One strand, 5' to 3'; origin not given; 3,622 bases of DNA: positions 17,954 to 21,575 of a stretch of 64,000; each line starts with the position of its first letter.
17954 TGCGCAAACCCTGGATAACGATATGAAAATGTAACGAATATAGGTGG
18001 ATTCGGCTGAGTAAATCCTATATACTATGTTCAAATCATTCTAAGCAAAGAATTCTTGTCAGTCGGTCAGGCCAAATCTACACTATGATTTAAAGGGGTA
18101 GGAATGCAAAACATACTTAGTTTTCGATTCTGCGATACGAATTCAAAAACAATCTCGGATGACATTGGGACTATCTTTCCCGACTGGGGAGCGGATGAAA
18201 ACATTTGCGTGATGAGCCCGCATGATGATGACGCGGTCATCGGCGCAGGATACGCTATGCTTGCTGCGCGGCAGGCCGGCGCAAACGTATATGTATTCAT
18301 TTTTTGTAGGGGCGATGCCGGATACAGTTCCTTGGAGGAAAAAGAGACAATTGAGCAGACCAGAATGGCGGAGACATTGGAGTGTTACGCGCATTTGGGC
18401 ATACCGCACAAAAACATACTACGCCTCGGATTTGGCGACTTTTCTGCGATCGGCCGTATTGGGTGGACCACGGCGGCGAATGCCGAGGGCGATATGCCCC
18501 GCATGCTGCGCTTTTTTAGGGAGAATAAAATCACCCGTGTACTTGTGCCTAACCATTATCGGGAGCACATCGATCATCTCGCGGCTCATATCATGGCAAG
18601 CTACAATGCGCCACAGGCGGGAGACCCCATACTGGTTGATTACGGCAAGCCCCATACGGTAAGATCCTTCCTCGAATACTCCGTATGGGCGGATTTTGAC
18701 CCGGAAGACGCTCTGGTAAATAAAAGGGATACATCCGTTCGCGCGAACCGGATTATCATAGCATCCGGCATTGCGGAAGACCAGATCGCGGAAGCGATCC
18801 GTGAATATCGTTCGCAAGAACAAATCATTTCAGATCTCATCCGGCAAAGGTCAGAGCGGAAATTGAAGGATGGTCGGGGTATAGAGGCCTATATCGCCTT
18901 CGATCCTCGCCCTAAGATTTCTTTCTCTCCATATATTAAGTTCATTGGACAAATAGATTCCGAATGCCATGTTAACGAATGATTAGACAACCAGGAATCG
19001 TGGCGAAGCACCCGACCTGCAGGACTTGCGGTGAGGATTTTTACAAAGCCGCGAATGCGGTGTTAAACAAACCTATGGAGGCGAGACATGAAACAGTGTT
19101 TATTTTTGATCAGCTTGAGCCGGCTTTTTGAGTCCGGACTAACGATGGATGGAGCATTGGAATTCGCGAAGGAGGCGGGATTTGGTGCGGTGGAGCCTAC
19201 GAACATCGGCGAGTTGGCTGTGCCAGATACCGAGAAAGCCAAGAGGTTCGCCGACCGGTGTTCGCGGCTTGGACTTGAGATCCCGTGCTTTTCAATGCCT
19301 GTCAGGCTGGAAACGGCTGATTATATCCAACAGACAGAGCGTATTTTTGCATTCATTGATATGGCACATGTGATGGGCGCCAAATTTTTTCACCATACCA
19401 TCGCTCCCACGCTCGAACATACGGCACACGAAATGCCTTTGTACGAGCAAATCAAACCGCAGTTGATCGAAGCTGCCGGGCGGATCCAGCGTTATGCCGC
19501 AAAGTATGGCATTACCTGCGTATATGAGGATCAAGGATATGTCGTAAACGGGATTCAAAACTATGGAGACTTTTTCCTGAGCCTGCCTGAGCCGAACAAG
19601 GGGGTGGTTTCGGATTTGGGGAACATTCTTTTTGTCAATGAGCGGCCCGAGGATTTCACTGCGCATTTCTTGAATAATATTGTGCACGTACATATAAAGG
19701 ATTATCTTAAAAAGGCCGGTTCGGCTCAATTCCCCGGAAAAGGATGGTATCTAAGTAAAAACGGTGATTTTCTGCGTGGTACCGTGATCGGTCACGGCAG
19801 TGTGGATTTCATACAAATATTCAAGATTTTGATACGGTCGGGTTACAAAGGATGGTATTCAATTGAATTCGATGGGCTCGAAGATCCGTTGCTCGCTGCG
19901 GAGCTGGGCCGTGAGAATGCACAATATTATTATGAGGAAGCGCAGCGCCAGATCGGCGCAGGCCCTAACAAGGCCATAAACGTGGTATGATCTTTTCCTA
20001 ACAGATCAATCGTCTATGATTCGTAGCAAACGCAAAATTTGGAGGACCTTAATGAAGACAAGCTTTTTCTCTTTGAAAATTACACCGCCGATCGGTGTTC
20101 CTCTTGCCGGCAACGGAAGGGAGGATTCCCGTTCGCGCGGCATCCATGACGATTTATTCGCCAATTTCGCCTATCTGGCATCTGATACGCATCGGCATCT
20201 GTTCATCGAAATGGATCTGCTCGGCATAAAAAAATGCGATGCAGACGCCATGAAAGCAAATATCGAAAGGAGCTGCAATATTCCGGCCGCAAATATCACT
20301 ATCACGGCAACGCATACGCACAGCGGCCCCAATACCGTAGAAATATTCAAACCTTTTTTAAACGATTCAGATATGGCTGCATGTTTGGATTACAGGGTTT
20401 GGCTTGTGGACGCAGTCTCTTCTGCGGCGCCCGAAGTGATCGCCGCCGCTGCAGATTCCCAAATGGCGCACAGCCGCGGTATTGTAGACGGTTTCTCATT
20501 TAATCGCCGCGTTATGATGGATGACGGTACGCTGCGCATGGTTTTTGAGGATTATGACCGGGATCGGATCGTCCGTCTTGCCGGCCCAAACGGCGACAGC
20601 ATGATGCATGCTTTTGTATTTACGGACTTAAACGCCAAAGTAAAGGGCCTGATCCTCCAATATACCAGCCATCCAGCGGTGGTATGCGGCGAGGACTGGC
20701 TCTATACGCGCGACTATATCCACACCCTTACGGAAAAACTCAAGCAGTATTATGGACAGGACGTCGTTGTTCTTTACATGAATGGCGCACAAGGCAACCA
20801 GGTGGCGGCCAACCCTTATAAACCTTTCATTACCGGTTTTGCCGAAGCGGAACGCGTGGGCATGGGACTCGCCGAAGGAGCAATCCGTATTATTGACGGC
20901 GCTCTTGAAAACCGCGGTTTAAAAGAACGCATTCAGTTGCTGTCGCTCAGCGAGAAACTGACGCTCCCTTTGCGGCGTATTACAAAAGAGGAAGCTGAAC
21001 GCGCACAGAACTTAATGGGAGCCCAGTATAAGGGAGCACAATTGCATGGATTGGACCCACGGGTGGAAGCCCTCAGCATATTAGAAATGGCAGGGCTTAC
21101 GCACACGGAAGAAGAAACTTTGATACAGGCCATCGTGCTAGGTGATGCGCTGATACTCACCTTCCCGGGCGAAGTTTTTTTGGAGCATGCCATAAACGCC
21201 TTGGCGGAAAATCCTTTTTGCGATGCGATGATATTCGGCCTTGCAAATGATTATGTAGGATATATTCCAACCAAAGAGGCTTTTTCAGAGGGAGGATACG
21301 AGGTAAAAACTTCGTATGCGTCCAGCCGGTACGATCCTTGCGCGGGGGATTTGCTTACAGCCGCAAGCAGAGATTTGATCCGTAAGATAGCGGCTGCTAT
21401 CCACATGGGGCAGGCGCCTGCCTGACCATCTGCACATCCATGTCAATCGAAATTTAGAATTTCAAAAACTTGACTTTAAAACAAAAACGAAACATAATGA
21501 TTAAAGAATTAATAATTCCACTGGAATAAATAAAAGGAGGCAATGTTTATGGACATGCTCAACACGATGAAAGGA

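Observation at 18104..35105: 17-kb ROK-associated locus for an unidentified, probably multiply N-acylated amino sugar or aminocyclitol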

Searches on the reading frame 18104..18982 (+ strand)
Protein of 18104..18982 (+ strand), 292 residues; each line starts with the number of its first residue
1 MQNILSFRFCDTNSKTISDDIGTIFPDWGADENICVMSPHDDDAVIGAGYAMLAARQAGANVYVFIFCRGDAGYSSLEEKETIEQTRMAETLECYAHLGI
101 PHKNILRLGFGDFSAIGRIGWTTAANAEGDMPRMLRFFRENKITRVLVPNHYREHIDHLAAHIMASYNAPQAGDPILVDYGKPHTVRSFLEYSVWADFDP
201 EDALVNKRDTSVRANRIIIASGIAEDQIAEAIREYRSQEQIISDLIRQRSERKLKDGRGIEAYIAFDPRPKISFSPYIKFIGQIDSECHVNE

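Call 3: search_protein_families(library=pfam, proteins=[window:18104-18982:+])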
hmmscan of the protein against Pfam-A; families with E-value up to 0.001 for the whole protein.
window:18104-18982:+ (292 aa): 1 family
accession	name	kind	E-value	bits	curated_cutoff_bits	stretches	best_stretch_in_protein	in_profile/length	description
PF02585.22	PIG-L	-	1.6e-14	54.9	28.2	1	36-162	2-122/129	GlcNAc-PI de-N-acetylase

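Call 5: search_protein_families(library=ncbifam, proteins=[window:18104-18982:+], max_evalue=0.01)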
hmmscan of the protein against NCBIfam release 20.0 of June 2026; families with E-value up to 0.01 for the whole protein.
window:18104-18982:+ (292 aa): 1 family
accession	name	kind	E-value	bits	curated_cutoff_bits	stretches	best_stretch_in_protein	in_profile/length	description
TIGR04001.1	thiol_BshB1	equivalog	1.2e-08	35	182.5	1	34-201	4-156/226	bacillithiol biosynthesis deacetylase BshB1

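Call 29: search_solved_structures(query=window:18104-18982:+, max_evalue=0.01)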
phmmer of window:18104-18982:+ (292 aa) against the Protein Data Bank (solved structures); distinct sequences matched with E-value up to 0.01: 1.
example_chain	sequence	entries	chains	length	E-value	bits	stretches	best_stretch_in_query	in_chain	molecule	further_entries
1uan_A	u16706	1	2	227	0.0064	19.2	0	34-103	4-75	hypothetical protein TT1542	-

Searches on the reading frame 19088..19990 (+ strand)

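Call 3: search_protein_families(library=pfam, proteins=[window:19088-19990:+])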
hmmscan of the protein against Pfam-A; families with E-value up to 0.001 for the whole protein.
window:19088-19990:+ (300 aa): 1 family
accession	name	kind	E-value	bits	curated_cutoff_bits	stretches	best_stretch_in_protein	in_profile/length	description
PF01261.30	AP_endonuc_2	-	1.6e-24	87.4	31.1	1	24-263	1-231/249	Xylose isomerase-like TIM barrel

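Call 5: search_protein_families(library=ncbifam, proteins=[window:19088-19990:+], max_evalue=0.01)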
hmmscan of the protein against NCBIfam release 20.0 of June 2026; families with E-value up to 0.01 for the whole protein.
window:19088-19990:+ (300 aa): 7 families
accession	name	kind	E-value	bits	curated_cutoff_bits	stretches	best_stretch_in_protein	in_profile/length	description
TIGR04379.1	myo_inos_iolE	equivalog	5.7e-14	52.3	290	1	18-268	23-271/290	myo-inosose-2 dehydratase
NF009689.0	PRK13210.1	subfamily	2.1e-06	27.1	200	1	136-261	142-256/286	L-ribulose-5-phosphate 3-epimerase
NF009688.0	PRK13209.1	subfamily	5.9e-06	25.5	317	0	230-262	223-255/286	L-ribulose-5-phosphate 3-epimerase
TIGR00542.1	hxl6Piso_put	equivalog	3e-05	23.5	272.15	1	137-262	142-250/279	L-ribulose-5-phosphate 3-epimerase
NF010801.0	PRK14205.1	equivalog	0.0014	19.2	119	1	192-257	10-72/118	fluoride efflux transporter CrcB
TIGR03234.1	OH-pyruv-isom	equivalog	0.0041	16.5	353.45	0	235-264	214-243/254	hydroxypyruvate isomerase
NF041099.2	keto_glucon_epim_IolO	equivalog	0.0046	16.3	300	0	83-206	92-214/269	5-keto-L-gluconate epimerase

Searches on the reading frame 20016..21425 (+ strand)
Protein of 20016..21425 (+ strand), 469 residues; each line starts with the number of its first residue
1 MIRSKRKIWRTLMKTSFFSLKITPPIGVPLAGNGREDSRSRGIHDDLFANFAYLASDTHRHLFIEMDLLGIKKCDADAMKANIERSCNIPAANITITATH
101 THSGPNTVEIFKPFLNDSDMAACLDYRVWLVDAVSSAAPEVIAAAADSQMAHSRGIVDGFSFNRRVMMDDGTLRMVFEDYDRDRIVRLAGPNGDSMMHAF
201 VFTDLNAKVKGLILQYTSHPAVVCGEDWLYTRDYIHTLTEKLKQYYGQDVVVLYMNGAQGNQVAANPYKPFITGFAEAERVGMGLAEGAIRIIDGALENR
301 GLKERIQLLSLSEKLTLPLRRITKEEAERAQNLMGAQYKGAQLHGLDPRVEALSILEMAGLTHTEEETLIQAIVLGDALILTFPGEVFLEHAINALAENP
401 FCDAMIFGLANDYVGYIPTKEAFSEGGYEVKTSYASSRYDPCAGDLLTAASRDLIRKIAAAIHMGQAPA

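Call 3: search_protein_families(library=pfam, proteins=[window:20016-21425:+])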
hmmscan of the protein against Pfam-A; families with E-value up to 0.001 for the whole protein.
window:20016-21425:+ (469 aa): 1 family
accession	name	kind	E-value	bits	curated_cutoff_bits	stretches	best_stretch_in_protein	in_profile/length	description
PF04734.18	Ceramidase_alk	-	3.3e-09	36.4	32.1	1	24-108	13-101/509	Neutral/alkaline non-lysosomal ceramidase, N-terminal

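Call 5: search_protein_families(library=ncbifam, proteins=[window:20016-21425:+], max_evalue=0.01)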
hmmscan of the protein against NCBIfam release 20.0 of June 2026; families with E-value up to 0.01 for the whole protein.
window:20016-21425:+ (469 aa): 1 family
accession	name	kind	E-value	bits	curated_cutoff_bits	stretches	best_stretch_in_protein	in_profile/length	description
NF041649.1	ceramidase_neut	equivalog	0.00012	20.5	1200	0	30-107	19-101/636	neutral ceramidase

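Call 9: find_homologous_proteins(query=window:20016-21425:+)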
Query window:20016-21425:+ (469 aa): 431 proteins with E <= 0.001 among 8000 candidates; the best 120 are listed.
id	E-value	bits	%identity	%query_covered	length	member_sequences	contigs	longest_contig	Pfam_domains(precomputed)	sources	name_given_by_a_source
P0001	0.0e+0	1033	100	97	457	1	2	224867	PF04734.19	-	-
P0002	1.4e-194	666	67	95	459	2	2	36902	PF04734.19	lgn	-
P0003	2.4e-194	665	65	97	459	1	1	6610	PF04734.19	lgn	-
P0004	3.7e-191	654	66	95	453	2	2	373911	PF04734.19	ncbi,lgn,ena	-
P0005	1.1e-182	626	63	94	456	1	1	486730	PF04734.19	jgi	-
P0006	1.4e-182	626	62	96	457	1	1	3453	PF04734.19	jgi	jgi:hypothetical protein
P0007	2.2e-182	625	63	96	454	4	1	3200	PF04734.19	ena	-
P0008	1.2e-180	620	62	96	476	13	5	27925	PF04734.19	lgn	-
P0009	1.6e-180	619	63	94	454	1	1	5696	PF04734.19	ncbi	-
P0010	2.5e-175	602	62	95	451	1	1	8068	PF04734.19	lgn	-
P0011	4.9e-171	588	60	96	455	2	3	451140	PF04734.19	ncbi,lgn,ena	-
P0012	1.2e-157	544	57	96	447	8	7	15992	PF04734.19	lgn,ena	-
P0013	3.6e-150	519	54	95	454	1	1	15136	PF04734.19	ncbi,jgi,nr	ncbi:MAG: hypothetical protein LBS18_01495 [Clostridiales bacterium]|jgi:hypothetical protein|nr:hyp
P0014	6.6e-149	515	54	95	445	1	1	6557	PF04734.19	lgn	-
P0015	6.5e-148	512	51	95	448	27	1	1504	PF04734.19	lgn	-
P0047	1.1e-81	293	37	96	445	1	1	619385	PF04734.19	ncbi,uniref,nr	ncbi:hypothetical protein [Ammoniphilus resinae]|uniref:Neutral/alkaline non-lysosomal ceramidase N-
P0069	4.4e-71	258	35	95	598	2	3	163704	PF04734.19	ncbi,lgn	-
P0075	2.2e-70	256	36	93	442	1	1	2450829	PF04734.19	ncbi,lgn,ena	-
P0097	1.8e-66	243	34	93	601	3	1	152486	PF04734.19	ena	-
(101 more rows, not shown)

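Call 10: find_encoding_contigs(protein=P0004, flank=10000, max_places=2)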
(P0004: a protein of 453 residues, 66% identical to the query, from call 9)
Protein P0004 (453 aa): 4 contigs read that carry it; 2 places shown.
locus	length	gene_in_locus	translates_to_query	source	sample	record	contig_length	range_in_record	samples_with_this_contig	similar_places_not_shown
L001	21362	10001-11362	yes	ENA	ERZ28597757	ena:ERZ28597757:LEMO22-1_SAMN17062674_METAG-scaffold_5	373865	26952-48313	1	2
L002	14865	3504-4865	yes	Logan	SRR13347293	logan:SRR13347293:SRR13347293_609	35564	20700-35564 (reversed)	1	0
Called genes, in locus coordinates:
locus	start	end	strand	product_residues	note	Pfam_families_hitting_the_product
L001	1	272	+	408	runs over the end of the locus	PF13407:Peripla_BP_4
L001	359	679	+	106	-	PF05336:rhaM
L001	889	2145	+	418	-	PF06134:RhaA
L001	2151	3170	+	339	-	PF00596:Aldolase_II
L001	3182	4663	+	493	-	PF00370:FGGY_N, PF02782:FGGY_C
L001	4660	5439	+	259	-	PF00106:adh_short, PF23441:SDR, PF08659:KR (weak), PF13561:adh_short_C2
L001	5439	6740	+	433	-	PF02811:PHP (weak)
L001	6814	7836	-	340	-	PF13478:XdhC_C, PF02625:XdhC_CoxI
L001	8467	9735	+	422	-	PF02812:ELFV_dehydrog_N, PF00208:ELFV_dehydrog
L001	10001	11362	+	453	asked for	PF04734:Ceramidase_alk (weak)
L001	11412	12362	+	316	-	-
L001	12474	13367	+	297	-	PF01261:AP_endonuc_2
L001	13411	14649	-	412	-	PF00480:ROK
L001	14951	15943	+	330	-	PF02653:BPD_transp_2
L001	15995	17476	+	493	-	PF00005:ABC_tran, PF13304:AAA_21 (faint), PF00005:ABC_tran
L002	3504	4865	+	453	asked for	PF04734:Ceramidase_alk (weak)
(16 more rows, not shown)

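Call 11: find_encoding_contigs(protein=P0011, flank=10000, max_places=2)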
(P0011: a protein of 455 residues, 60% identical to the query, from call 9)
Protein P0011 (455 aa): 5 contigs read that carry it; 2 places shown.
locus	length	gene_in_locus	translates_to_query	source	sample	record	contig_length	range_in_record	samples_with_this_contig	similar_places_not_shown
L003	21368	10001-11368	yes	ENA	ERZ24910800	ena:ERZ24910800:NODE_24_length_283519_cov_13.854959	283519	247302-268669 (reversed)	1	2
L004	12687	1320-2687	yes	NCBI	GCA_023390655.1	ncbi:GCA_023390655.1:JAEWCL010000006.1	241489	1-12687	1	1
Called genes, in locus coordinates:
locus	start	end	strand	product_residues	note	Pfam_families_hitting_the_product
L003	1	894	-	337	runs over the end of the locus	-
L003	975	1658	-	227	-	-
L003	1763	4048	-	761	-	PF19732:SpoIIE_N, PF07228:SpoIIE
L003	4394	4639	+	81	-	PF13419:HAD_2 (weak)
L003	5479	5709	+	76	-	PF05222:AlaDh_PNT_N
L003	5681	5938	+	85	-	PF05222:AlaDh_PNT_N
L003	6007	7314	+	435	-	PF01041:DegT_DnrJ_EryC1, PF00266:Aminotran_5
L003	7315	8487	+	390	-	PF12802:MarR_2, PF00480:ROK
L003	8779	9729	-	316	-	-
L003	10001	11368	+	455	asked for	PF04734:Ceramidase_alk (faint)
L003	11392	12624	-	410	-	PF00480:ROK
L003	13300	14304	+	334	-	PF02653:BPD_transp_2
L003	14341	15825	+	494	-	PF00005:ABC_tran, PF13304:AAA_21 (faint), PF00005:ABC_tran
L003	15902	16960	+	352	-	PF13407:Peripla_BP_4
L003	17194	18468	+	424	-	PF01041:DegT_DnrJ_EryC1, PF00155:Aminotran_1_2, PF01212:Beta_elim_lyase (weak), PF00266:Aminotran_5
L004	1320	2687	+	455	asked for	PF04734:Ceramidase_alk (faint)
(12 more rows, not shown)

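Call 12: find_encoding_contigs(protein=P0047, flank=10000, max_places=2)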
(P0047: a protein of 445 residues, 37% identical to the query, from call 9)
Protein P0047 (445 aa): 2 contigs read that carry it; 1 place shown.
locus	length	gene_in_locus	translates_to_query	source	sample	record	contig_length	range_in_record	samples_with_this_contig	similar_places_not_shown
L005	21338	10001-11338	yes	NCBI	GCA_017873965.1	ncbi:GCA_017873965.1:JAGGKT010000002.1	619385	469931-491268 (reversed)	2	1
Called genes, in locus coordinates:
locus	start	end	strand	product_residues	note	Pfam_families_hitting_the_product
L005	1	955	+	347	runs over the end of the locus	PF08240:ADH_N, PF16912:Glu_dehyd_C, PF01262:AlaDh_PNT_C (weak), PF00107:ADH_zinc_N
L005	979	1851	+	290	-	PF08450:SGL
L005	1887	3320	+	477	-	PF00171:Aldedh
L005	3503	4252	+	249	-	PF00106:adh_short, PF08659:KR, PF13561:adh_short_C2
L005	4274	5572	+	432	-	-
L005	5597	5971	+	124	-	PF01042:Ribonuc_L-PSP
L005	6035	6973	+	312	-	PF00528:BPD_transp_1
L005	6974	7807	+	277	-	PF00528:BPD_transp_1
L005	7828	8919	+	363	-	PF01168:Ala_racemase_N, PF14031:D-ser_dehydrat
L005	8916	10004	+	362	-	PF14486:DUF4432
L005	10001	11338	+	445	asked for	PF04734:Ceramidase_alk (weak)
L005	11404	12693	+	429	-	PF01547:SBP_bac_1, PF13416:SBP_bac_8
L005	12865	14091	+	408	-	PF01047:MarR (weak), PF12802:MarR_2 (weak), PF13412:HTH_24, PF09339:HTH_IclR (weak), PF00480:ROK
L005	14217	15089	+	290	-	PF00248:Aldo_ket_red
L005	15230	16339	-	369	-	PF02463:SMC_N (faint), PF03215:Rad17 (faint), PF00005:ABC_tran, PF17912:OB_MalK, PF08402:TOBE_2, PF03459:TOBE (weak)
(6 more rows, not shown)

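Call 28: search_solved_structures(query=window:20016-21425:+, max_evalue=1)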
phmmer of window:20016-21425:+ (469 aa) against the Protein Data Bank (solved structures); distinct sequences matched with E-value up to 1: 3.
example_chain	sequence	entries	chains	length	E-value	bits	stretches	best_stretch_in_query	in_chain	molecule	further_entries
4wgk_A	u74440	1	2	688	0.0059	19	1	28-238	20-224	Neutral ceramidase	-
8fmw_AU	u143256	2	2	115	0.24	13.7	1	139-192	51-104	50S ribosomal protein L22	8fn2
2zws_A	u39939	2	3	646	0.49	12.7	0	375-431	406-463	Neutral ceramidase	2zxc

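Call 31: find_encoding_contigs(protein=P0075, flank=10000, max_places=1)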
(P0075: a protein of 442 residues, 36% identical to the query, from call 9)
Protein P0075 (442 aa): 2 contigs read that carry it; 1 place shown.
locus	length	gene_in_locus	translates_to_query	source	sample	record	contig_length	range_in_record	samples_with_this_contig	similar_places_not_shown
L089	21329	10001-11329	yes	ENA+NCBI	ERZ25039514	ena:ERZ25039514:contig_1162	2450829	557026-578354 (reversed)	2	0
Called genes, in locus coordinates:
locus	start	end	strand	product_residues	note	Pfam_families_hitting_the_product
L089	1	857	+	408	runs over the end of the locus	PF01120:Alpha_L_fucos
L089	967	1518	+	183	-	PF07963:N_methyl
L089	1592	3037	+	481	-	PF12228:DUF3604 (weak)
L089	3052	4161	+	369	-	PF02073:Peptidase_M29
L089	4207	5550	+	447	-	PF00890:FAD_binding_2 (weak), PF01134:GIDA, PF01266:DAO (weak), PF07992:Pyr_redox_2 (faint), PF12831:FAD_oxidored, PF13450:NAD_binding_8 (weak)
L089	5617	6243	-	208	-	PF13240:Zn_Ribbon_1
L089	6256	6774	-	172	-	PF13240:Zn_Ribbon_1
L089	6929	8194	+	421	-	-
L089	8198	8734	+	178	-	PF13238:AAA_18 (faint)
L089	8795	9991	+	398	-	PF13412:HTH_24 (weak), PF00480:ROK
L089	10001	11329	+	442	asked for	PF04734:Ceramidase_alk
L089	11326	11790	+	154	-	-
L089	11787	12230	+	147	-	-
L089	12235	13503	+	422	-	PF00155:Aminotran_1_2 (weak), PF01041:DegT_DnrJ_EryC1, PF01212:Beta_elim_lyase (weak), PF00266:Aminotran_5 (weak), PF01053:Cys_Met_Meta_PP (weak)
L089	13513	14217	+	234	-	PF02585:PIG-L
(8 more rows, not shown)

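Call 94: predict_structure(alignment_id=A2)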
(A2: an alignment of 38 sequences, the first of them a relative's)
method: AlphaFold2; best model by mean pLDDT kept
length: 457 residues; sequences in the alignment: 38
mean_pLDDT: 91.9   pTM: 0.93
mean pLDDT of the five models: 91.9, 91.3, 88.7, 86.7, 85.1
residues with pLDDT >= 90: 356; 70-90: 74; 50-70: 23; < 50: 4
segments of 3 or more residues with pLDDT < 50: none
pLDDT, mean of each block of 10 residues (from residue 1): 98 90 77 97 96 96 98 98 95 86 89 97 98 98 96 94 91 95 95 97 94 83 98 98 96 93 94 98 91 95 95 91 65 67 88 96 97 96 95 97 93 73 82 98 97 66
secondary structure, 60 per line:
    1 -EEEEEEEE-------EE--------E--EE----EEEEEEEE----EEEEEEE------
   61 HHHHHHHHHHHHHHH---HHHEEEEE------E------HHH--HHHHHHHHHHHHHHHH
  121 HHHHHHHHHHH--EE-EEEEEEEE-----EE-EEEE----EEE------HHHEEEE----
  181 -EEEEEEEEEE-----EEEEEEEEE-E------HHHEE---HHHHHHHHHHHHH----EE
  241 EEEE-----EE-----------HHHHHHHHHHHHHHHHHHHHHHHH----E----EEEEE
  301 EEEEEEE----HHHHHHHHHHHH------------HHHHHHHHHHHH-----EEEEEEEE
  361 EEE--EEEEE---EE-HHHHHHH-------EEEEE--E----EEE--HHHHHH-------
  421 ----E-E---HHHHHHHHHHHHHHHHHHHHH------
elements in order: E2-9 E36-43 E48-54 H61-75 E82-86 H105-131 E137-144 E153-156 E161-163 E173-176 E182-191 E197-205 H222-234 E239-244 H263-286 E296-307 H312-323 H336-347 E353-363 E366-370 H377-383 E391-395 E403-405 H408-413 H431-451

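Call 96: fold_search(model_id=the predicted structure, library=pdb)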
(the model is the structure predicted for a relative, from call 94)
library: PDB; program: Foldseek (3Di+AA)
matches with E <= 10: 758; with E <= 0.001: 6
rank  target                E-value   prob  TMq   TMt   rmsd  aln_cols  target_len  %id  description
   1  2zws                  1.0e-25  1.00  0.70  0.52   7.3       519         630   16  Crystal Structure Analysis of neutral ceramidase from Pseudomonas aeruginosa (released 2009-03-03)
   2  2zxc_A                1.8e-24  1.00  0.70  0.51   7.5       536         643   15  Ceramidase complexed with C2 (released 2009-02-03)
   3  4wgk_A                5.6e-24  1.00  0.71  0.50   6.9       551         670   15  Crystal structure of human neutral ceramidase with Zn-bound phosphate (released 2015-07-08)
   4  4wgk_B                2.0e-23  1.00  0.71  0.50   6.6       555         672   15  Crystal structure of human neutral ceramidase with Zn-bound phosphate (released 2015-07-08)
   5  8emt_A                6.9e-04  0.44  0.17  0.08  22.8       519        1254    8  Cryo-EM analysis of the human aldehyde oxidase from liver (released 2023-05-10)
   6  1sij                  7.7e-04  0.35  0.14  0.08  19.2       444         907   11  Crystal structure of the Aldehyde Dehydrogenase (a.k.a. AOR or MOP) of Desulfovibrio gigas covalently bound to [AsO3]- (released 2004-07-27)
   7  2e3t_A                1.4e-03  0.16  0.13  0.06  24.0       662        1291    6  Crystal structure of rat xanthine oxidoreductase mutant (W335A and F336L) (released 2007-09-25)
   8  4ytz_A                1.6e-03  0.30  0.13  0.05  23.8       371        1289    6  Rat xanthine oxidoreductase, C-terminal deletion protein variant, crystal grown without dithiothreitol (released 2015-04-22)
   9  4uhx                  1.7e-03  0.21  0.15  0.07  23.9       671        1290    7  Human aldehyde oxidase in complex with phthalazine and thioridazine (released 2015-09-02)
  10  1fiq_C                1.7e-03  0.18  0.14  0.09  23.3       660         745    5  CRYSTAL STRUCTURE OF XANTHINE OXIDASE FROM BOVINE MILK (released 2000-10-04)
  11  7opn_A                2.0e-03  0.21  0.13  0.05  25.8       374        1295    7  Human Aldehyde Oxidase SNP R1231H in complex with Raloxifene (released 2021-09-01)
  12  3uni_A                2.0e-03  0.20  0.14  0.06  23.7       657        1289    6  Crystal Structure of Bovine Milk Xanthine Dehydrogenase with NADH Bound (released 2012-05-09)
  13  3amz_A                2.3e-03  0.16  0.14  0.06  23.6       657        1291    7  Bovine Xanthine Oxidoreductase urate bound form (released 2010-12-01)
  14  1wyg                  2.5e-03  0.38  0.15  0.07  22.4       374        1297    8  Crystal Structure of a Rat Xanthine Dehydrogenase Triple Mutant (C535A, C992R and C1324S) (released 2005-05-31)
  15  4ytz_B                2.5e-03  0.16  0.13  0.06  24.9       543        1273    6  Rat xanthine oxidoreductase, C-terminal deletion protein variant, crystal grown without dithiothreitol (released 2015-04-22)
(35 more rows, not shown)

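Call 104: find_encoding_contigs(protein=P0069, flank=10000, max_places=2)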
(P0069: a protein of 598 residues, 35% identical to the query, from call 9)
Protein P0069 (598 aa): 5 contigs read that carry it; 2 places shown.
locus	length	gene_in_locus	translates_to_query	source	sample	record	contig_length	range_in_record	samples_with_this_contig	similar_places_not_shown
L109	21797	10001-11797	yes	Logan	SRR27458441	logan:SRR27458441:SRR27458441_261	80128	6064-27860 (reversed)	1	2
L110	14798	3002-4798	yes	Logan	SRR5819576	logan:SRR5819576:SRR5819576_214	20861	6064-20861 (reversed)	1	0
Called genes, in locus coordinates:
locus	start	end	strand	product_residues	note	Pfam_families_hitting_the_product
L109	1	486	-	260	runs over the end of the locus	PF03328:HpcH_HpaI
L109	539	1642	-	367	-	PF01208:URO-D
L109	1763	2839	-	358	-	PF24316:Tli3 (faint), PF13088:BNR_2, PF13859:BNR_3, PF02012:BNR (faint), PF15902:Sortilin-Vps10 (faint)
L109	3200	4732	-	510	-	PF00295:Glyco_hydro_28 (faint)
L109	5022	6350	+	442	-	PF07690:MFS_1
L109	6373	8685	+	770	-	PF04909:Amidohydro_2, PF00202:Aminotran_3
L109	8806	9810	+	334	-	PF22725:GFO_IDH_MocA_C3 (weak)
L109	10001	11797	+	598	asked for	PF04734:Ceramidase_alk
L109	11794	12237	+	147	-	-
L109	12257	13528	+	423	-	PF01041:DegT_DnrJ_EryC1, PF00266:Aminotran_5 (weak)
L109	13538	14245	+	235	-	PF02585:PIG-L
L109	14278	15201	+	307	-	PF00248:Aldo_ket_red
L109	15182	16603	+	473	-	PF00324:AA_permease, PF13520:AA_permease_2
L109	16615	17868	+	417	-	PF07690:MFS_1, PF03137:OATP, PF07690:MFS_1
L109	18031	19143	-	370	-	PF00704:Glyco_hydro_18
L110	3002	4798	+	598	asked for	PF04734:Ceramidase_alk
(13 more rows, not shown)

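Call 105: find_encoding_contigs(protein=P0097, flank=10000, max_places=1)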
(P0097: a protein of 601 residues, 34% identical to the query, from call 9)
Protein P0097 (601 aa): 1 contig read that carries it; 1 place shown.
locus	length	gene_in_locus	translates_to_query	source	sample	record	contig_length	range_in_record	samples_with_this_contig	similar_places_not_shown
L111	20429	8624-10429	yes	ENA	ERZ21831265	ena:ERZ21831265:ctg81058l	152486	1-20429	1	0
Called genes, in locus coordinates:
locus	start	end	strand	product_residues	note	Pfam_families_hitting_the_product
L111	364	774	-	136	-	-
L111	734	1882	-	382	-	PF01055:Glyco_hydro_31_2nd (weak), PF02065:Melibiase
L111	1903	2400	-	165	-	-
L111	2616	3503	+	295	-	PF02311:AraC_binding (weak), PF07883:Cupin_2 (faint), PF00165:HTH_AraC (faint), PF12833:HTH_18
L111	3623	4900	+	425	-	PF07690:MFS_1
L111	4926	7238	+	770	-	PF04909:Amidohydro_2, PF00202:Aminotran_3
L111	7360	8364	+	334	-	PF22725:GFO_IDH_MocA_C3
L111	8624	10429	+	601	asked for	PF04734:Ceramidase_alk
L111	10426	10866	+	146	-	-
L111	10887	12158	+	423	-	PF01041:DegT_DnrJ_EryC1, PF00266:Aminotran_5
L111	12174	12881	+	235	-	PF02585:PIG-L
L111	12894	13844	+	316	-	-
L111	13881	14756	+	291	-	PF00701:DHDPS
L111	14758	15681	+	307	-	PF00248:Aldo_ket_red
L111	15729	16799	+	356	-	PF01408:GFO_IDH_MocA, PF22725:GFO_IDH_MocA_C3, PF02894:GFO_IDH_MocA_C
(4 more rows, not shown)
